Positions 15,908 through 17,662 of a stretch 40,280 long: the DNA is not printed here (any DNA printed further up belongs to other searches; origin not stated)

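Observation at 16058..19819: Four-gene accessory module fused to the alpha3 end of the operon: candidate novel electron-exit or maturation system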

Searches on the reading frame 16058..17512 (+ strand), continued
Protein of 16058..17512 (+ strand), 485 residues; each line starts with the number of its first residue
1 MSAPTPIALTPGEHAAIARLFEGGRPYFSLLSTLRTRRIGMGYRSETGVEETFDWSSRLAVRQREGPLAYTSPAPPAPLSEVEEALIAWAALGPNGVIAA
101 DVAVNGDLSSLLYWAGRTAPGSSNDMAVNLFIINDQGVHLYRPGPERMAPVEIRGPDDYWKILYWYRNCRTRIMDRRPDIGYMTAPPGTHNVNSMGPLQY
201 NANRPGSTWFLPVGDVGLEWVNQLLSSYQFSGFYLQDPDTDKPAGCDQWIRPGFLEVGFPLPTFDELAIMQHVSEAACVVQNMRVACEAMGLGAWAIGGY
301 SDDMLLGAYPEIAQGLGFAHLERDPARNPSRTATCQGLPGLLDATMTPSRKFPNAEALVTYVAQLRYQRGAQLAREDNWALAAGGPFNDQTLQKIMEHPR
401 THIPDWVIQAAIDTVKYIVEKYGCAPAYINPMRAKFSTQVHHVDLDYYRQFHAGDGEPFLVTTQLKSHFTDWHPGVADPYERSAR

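Call 35: fold_search(model_id=the predicted structure, library=pdb)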
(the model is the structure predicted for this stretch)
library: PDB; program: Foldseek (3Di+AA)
matches with E <= 10: 118; with E <= 0.001: 5
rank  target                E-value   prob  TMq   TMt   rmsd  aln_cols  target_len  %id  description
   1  3hj9_A                6.2e-05  1.00  0.23  0.49   9.1       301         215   13  Crystal structure of a putative nitroreductase (reut_a1228) from ralstonia eutropha jmp134 at 2.00 A resolution (released 2009-06-16)
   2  3hoi                  6.6e-05  1.00  0.26  0.62   6.6       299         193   13  Crystal structure of FMN-dependent nitroreductase BF3017 from Bacteroides fragilis NCTC 9343 (YP_212631.1) from Bacteroi (released 2009-06-23)
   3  3hj9_B                9.1e-05  1.00  0.25  0.55  10.5       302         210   14  Crystal structure of a putative nitroreductase (reut_a1228) from ralstonia eutropha jmp134 at 2.00 A resolution (released 2009-06-16)
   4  8cqs_A                1.5e-04  1.00  0.28  0.66   6.3       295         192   13  Flavin mononucleotide-dependent nitroreductase B.thetaiotaomicron (BT_0217) (released 2024-03-27)
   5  8cqs_B                3.4e-04  1.00  0.26  0.60   6.7       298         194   13  Flavin mononucleotide-dependent nitroreductase B.thetaiotaomicron (BT_0217) (released 2024-03-27)
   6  8pz5_A                6.3e-03  0.90  0.19  0.20  20.9       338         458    9  Structure of ThcOx, solved at wavelength 3.099 A (released 2023-10-25)
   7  5lq4_A                1.2e-02  0.93  0.22  0.23  17.7       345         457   10  The Structure of ThcOx, the First Oxidase Protein from the Cyanobactin Pathways (released 2016-11-09)
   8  5lq4_B                1.3e-02  0.97  0.26  0.27   8.6       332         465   11  The Structure of ThcOx, the First Oxidase Protein from the Cyanobactin Pathways (released 2016-11-09)
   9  3n2s_D                7.7e-02  0.47  0.22  0.39  20.7       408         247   13  Structure of NfrA1 nitroreductase from B. subtilis (released 2010-09-15)
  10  6grh_C                1.0e-01  0.80  0.18  0.31  11.0       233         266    9  E. coli Microcin synthetase McbBCD complex with truncated pro-MccB17 bound (released 2019-01-30)
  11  6gos_C                1.1e-01  0.80  0.18  0.31  10.8       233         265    9  E. coli Microcin synthetase McbBCD complex with pro-MccB17 bound (released 2019-01-30)
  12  3n2s_A                1.1e-01  0.41  0.21  0.38  20.4       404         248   13  Structure of NfrA1 nitroreductase from B. subtilis (released 2010-09-15)
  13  7ly5_B                1.4e-01  0.69  0.18  0.44  14.4       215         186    8  Proteolyzed crystal structure of the bacillamide NRPS, BmdB, in complex with the oxidase BmdC (released 2022-02-02)
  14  1f5v_A                1.7e-01  0.25  0.20  0.38  20.6       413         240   14  STRUCTURE AND SITE-DIRECTED MUTAGENESIS OF A FLAVOPROTEIN FROM ESCHERICHIA COLI THAT REDUCES NITROCOMPOUNDS. ALTERATIO (released 2001-02-14)
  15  2b67_B                2.3e-01  0.21  0.13  0.30  14.3       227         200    7  Crystal structure of the Nitroreductase Family Protein from Streptococcus pneumoniae TIGR4 (released 2005-11-15)
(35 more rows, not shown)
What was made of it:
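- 16058..17515 (+): A: 485-aa nitroreductase-fold protein, a presumed FMN protein. Its start overlaps the alpha3 stop (ATGA). Foldseek hits to nitroreductases with probability 1.0 (call 35).
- On Nitroreductase superfamily (protein A): Foldseek hits 3hj9, 3hoi and 8cqs at E 6e-5 to 3e-4 with probability 1.0 (call 35).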

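Call 53: search_protein_families(library=pfam, proteins=[L080:3435-6251:+, L080:6421-8166:+, L080:8118-9962:-, L080:11421-12257:+, L080:11983-12810:+, L080:12874-14847:+, L080:12836-14095:-, L076:2652-3362:-, L076:3994-4848:-, L076:6370-7428:+], max_evalue=0.001)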
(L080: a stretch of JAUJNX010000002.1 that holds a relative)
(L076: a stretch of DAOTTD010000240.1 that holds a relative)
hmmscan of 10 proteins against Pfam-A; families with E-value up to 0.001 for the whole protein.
L080:3435-6251:+ (939 aa): 0 families

L080:6421-8166:+ (582 aa): 1 family
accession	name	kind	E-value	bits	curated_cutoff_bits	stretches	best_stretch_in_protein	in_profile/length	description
PF03009.23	GDPD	-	7e-43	147.9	23.6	1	256-570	1-244/244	Glycerophosphoryl diester phosphodiesterase family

L080:8118-9962:- (614 aa): 2 families
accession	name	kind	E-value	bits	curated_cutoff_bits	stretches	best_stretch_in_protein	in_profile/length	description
PF03466.25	LysR_substrate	-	6.8e-39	133.8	28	1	114-321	3-208/209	LysR substrate binding domain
PF00126.33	HTH_1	-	5.5e-16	58.7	26.6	1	30-87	2-59/60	Bacterial regulatory helix-turn-helix protein, lysR family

L080:11421-12257:+ (279 aa): 0 families

L080:11983-12810:+ (276 aa): 3 families
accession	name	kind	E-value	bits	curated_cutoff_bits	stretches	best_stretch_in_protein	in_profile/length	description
PF13427.11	AadA_C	-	4.5e-06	27.3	22.2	1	150-210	2-63/103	Aminoglycoside adenylyltransferase, C-terminal domain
PF12390.13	Se-cys_synth_N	-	0.00013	22.4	22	0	142-168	11-37/40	Selenocysteine synthase N terminal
PF01909.29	NTP_transf_2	-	0.00096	19.9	21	0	31-63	15-46/93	Nucleotidyltransferase domain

L080:12874-14847:+ (658 aa): 0 families

L080:12836-14095:- (419 aa): 0 families

L076:2652-3362:- (236 aa): 1 family
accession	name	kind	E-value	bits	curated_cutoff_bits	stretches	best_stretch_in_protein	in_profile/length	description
PF05685.18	Uma2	-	1.1e-29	103.6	27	1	85-221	20-164/172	Putative restriction endonuclease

L076:3994-4848:- (284 aa): 1 family
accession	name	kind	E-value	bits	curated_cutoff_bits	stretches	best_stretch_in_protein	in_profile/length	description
PF08450.18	SGL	-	6.1e-81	272.1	26.3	1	13-249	1-245/246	SMP-30/Gluconolactonase/LRE-like region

L076:6370-7428:+ (353 aa): 1 family
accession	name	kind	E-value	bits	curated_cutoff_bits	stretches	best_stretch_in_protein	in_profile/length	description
PF00248.27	Aldo_ket_red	-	5.4e-68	229.6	24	1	40-341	1-290/291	Aldo/keto reductase family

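Call 61: find_encoding_contigs(protein=P0138, flank=6000, max_places=3)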
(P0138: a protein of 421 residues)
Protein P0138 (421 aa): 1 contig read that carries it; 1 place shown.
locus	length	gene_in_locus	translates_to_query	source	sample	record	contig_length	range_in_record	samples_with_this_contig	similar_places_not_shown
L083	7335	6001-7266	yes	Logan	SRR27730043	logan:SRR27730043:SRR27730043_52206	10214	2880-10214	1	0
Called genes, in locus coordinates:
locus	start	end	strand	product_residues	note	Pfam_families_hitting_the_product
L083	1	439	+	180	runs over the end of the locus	PF07883:Cupin_2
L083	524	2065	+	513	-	PF00496:SBP_bac_5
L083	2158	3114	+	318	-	PF19300:BPD_transp_1_N, PF00528:BPD_transp_1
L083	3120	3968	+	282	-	PF00528:BPD_transp_1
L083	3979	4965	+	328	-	PF00005:ABC_tran, PF08352:oligo_HPY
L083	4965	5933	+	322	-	PF00005:ABC_tran, PF08352:oligo_HPY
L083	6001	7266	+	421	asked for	-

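Call 62: find_encoding_contigs(protein=P0216, flank=6000, max_places=3)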
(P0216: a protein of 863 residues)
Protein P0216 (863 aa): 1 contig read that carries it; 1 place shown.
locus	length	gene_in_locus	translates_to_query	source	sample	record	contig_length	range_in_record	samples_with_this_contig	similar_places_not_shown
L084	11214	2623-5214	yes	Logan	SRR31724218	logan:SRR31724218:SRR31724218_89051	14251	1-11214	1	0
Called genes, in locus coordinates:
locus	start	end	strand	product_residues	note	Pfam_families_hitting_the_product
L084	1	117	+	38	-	?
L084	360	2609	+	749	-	PF00069:Pkinase, PF03109:ABC1 (faint), PF07714:PK_Tyr_Ser-Thr, PF21033:RMD1-3 (faint), PF00515:TPR_1 (faint), PF07719:TPR_2 (faint), PF13432:TPR_16 (weak), PF14559:TPR_19 (weak), +3 more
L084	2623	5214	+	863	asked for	PF09995:MPAB_Lcp_cat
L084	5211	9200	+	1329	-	PF00211:Guanylate_cyc (faint), PF13191:AAA_16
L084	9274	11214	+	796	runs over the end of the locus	PF13620:CarboxypepD_reg, PF07715:Plug, PF00593:TonB_dep_Rec_b-barrel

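Call 63: find_encoding_contigs(protein=P0124, flank=7000, max_places=2)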
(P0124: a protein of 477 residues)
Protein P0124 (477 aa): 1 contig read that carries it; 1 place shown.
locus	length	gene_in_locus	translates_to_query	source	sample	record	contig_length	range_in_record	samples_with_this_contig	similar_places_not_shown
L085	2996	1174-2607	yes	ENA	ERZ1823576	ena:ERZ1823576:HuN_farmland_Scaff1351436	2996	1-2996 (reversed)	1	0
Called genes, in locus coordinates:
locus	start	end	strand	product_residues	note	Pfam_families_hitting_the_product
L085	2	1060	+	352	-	?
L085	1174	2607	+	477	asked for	-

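Call 64: find_encoding_contigs(protein=P0128, flank=7000, max_places=2)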
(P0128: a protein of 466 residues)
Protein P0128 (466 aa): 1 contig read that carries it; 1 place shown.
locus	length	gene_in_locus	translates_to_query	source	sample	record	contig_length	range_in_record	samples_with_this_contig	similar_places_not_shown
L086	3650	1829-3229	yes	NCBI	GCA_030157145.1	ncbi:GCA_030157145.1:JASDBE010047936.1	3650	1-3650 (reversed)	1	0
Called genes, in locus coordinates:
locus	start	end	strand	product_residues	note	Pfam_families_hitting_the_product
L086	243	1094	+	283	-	PF00106:adh_short, PF08659:KR, PF13561:adh_short_C2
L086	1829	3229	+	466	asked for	-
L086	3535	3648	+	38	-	?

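Call 89: search_dna_similar(query=window:16058-17512:+, collection=plasmids, mode=protein, max_evalue=0.00001, max_rows=10)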
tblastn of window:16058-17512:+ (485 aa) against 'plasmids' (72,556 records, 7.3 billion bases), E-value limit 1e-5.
Records with a match: 19; places in all: 19; records where one place covers at least 80% of the query: 16.
Best place of each record, by identity: <60% 19.
By first word of the organism name: Rhizobium 15; Nonomuraea 1; Haladaptatus 1; Rhodobacter 1; Phyllobacterium 1.
By predicted mobility (MOB-suite, as given by PLSDB): conjugative 10; non-mobilizable 9.
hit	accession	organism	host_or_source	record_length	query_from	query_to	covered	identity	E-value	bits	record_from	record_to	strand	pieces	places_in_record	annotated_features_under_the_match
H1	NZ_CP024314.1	Rhizobium sp. NXC24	Phaseolus vulgaris,cell culture,plant ...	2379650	25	473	93%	26.5%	2e-20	102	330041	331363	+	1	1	record has no annotation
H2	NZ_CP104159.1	Rhizobium sp. CB3060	Leucaena leucocephala,cell culture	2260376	25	473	93%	26.3%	1e-20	103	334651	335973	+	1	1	record has no annotation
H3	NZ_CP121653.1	Rhizobium sp. CB3171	Calliandra calothyrsus,cell culture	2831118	25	473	93%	26.3%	1e-20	103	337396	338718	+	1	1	record has no annotation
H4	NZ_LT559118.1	Nonomuraea gerenzanensis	-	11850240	66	473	84%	28.7%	3e-27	123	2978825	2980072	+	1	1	none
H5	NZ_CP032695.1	Rhizobium jaguaris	Calliandra grandiflora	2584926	25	473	93%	25.9%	3e-20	102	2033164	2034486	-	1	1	none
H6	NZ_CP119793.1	Haladaptatus sp. QDMS2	cell culture,sediment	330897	59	473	86%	27.2%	5e-25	116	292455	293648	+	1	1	hypothetical protein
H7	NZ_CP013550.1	Rhizobium phaseoli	Phaseolus vulgaris,Whole ...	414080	19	451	89%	24.2%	3e-14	84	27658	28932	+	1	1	hypothetical protein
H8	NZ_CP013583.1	Rhizobium phaseoli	Phaseolus vulgaris,Whole ...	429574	19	451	89%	24.2%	3e-14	84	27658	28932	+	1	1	hypothetical protein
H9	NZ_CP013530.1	Rhizobium phaseoli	Phaseolus vulgaris,Whole ...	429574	19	451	89%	24.2%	3e-14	84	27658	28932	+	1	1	hypothetical protein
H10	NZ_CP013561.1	Rhizobium phaseoli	Phaseolus vulgaris,Whole ...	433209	19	451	89%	24.2%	3e-14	84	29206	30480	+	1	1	hypothetical protein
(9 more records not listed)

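Call 90: get_annotated_region(hit=H7, flank=6000)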
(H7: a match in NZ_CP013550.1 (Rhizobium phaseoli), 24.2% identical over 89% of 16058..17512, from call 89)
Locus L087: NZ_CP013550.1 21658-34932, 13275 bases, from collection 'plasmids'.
description: Rhizobium phaseoli strain R611 plasmid pRetR611c, complete sequence
organism: Rhizobium phaseoli (NCBI taxid 396)
taxonomy: Bacteria; Pseudomonadota; Alphaproteobacteria; Hyphomicrobiales; Rhizobiaceae; Rhizobium; Rhizobium phaseoli
host: -; source: Phaseolus vulgaris,Whole organism,Legume rhizosphere,legume-root nodule; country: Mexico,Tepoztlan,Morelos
typing (MOB-suite, as given by PLSDB): conjugative; relaxase MOBQ; mating-pair formation MPF_T
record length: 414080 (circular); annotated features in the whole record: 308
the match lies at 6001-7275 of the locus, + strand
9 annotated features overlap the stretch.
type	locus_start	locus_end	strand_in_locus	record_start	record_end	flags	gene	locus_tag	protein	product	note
CDS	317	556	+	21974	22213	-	-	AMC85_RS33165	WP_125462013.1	hypothetical protein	-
CDS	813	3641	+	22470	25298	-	-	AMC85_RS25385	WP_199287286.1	peroxidase family protein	-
CDS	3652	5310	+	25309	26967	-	-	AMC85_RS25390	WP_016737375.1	cytochrome c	-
CDS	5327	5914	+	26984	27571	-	-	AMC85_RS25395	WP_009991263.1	hypothetical protein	-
CDS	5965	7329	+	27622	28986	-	-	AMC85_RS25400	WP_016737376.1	hypothetical protein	-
CDS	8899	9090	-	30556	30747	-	-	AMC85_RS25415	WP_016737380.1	hypothetical protein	-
CDS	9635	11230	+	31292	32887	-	-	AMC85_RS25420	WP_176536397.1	M4 family metallopeptidase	-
CDS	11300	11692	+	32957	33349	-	-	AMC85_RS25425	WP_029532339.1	hypothetical protein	-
CDS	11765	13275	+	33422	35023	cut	-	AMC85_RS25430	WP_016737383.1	tyrosinase family protein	-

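Call 91: get_annotated_region(hit=H6, flank=6000)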
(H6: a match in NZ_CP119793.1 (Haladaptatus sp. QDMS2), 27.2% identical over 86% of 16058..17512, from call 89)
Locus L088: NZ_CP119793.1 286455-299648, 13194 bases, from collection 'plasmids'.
description: Haladaptatus sp. QDMS2 plasmid unnamed2, complete sequence
organism: Haladaptatus sp. QDMS2 (NCBI taxid 3033391)
taxonomy: Archaea; Euryarchaeota; Halobacteria; Halobacteriales; Haladaptataceae; Haladaptatus; Haladaptatus sp. QDMS2
host: -; source: cell culture,sediment; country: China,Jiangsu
typing (MOB-suite, as given by PLSDB): non-mobilizable; mating-pair formation MPF_T
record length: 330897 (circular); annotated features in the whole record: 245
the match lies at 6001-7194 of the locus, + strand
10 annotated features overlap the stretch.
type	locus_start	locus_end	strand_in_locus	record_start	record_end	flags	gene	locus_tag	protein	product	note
CDS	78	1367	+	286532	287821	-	-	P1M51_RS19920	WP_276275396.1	orc1/cdc6 family replication initiation protein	-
CDS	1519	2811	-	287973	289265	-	-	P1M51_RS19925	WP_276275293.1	transposase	-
CDS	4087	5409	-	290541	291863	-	-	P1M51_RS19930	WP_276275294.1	transposase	-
CDS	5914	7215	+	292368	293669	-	-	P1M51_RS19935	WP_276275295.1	hypothetical protein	-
CDS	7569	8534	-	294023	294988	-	-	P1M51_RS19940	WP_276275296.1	transcription initiation factor IIB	GO:0006352 - DNA-templated transcription initiation [Evidence IEA]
CDS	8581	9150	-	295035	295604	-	-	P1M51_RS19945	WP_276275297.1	FAD-dependent oxidoreductase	-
CDS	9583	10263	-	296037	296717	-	-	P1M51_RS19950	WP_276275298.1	helix-turn-helix domain-containing protein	-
CDS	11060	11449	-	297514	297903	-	-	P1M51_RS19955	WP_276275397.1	hypothetical protein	-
CDS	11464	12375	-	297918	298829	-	-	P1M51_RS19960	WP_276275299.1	ParA family protein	-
CDS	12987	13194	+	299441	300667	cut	-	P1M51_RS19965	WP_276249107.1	AAA family ATPase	-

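Call 92: search_protein_families(library=pfam, proteins=[L087:813-3638:+, L087:3652-5307:+, L087:5327-5911:+, L087:5965-7326:+], max_evalue=0.01)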
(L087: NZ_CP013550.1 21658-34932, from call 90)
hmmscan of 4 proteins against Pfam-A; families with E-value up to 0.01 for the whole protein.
L087:813-3638:+ (942 aa): 2 families
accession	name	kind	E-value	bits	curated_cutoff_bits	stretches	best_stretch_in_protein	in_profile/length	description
PF03098.20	An_peroxidase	-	3.5e-97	326.6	25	1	414-924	2-523/530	Animal haem peroxidase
PF00199.24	Catalase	-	1.4e-06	28.1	25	1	75-145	70-141/383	Catalase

L087:3652-5307:+ (552 aa): 3 families
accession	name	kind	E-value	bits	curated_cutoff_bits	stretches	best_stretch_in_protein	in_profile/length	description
PF21419.2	RoxA-like_Cyt-c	-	3.6e-11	42.9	26.7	1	449-486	1-38/39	RoxA-like, cytochrome c-like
PF13442.11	Cytochrome_CBB3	-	2.2e-05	25.1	27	1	359-387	2-25/68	Cytochrome C oxidase, cbb3-type, subunit III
PF00034.26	Cytochrom_C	-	0.006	18.3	21.3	0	362-379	3-20/90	Cytochrome c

L087:5327-5911:+ (195 aa): 0 families

L087:5965-7326:+ (454 aa): 0 families

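Call 95: get_annotated_region(hit=H4, flank=7000)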
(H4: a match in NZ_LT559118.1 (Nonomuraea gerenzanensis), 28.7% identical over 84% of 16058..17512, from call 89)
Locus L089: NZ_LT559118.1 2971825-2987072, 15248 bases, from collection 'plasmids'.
description: Nonomuraea gerenzanensis isolate nono1 plasmid I, complete sequence
organism: Nonomuraea gerenzanensis (NCBI taxid 93944)
taxonomy: Bacteria; Actinomycetota; Actinomycetes; Streptosporangiales; Streptosporangiaceae; Nonomuraea; Nonomuraea gerenzanensis
host: -; source: -; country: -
typing (MOB-suite, as given by PLSDB): non-mobilizable
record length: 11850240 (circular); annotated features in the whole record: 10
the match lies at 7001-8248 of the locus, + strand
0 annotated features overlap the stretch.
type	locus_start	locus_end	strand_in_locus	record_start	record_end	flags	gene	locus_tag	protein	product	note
